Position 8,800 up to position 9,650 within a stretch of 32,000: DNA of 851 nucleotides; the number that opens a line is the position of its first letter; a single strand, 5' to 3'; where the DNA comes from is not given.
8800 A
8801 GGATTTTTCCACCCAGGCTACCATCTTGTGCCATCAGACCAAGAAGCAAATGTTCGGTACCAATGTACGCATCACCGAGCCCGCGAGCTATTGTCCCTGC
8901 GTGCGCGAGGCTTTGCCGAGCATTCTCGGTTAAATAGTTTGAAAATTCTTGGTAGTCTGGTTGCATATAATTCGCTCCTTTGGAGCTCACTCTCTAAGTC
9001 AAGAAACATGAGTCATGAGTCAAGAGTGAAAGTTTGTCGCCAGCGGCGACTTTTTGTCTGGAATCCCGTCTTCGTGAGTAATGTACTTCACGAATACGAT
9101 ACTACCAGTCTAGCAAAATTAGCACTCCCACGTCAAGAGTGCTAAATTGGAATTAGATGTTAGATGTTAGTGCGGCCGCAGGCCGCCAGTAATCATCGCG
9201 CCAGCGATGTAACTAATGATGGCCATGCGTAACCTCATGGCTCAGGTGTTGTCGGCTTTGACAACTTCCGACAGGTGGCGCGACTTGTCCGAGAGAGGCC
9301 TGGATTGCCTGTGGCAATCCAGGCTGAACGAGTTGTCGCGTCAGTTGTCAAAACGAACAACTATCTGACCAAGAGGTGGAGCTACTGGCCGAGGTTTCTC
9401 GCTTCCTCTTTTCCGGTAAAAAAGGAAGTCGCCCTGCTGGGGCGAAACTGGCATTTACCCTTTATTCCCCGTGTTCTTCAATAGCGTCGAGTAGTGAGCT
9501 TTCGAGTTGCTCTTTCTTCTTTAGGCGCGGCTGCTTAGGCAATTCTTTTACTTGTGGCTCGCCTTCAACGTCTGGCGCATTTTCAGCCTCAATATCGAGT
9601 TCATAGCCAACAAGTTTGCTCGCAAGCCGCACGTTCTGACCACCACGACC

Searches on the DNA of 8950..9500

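Call 38: search_rna_families(source=window, start=8950, end=9500, threshold=evalue, max_evalue=10)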
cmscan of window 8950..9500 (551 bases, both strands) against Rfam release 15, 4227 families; matches with E-value up to 10: 2.
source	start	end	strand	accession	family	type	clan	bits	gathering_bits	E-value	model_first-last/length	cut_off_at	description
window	9115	9154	-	RF02398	sau-6072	Gene; sRNA;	-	15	50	3.3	1-53/53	no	Staphylococcus sRNA sau-6072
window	9418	9443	+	RF03050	RAGATH-25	Gene; sRNA;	-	12.2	49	3.8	23-49/50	no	RAGATH-25 RNA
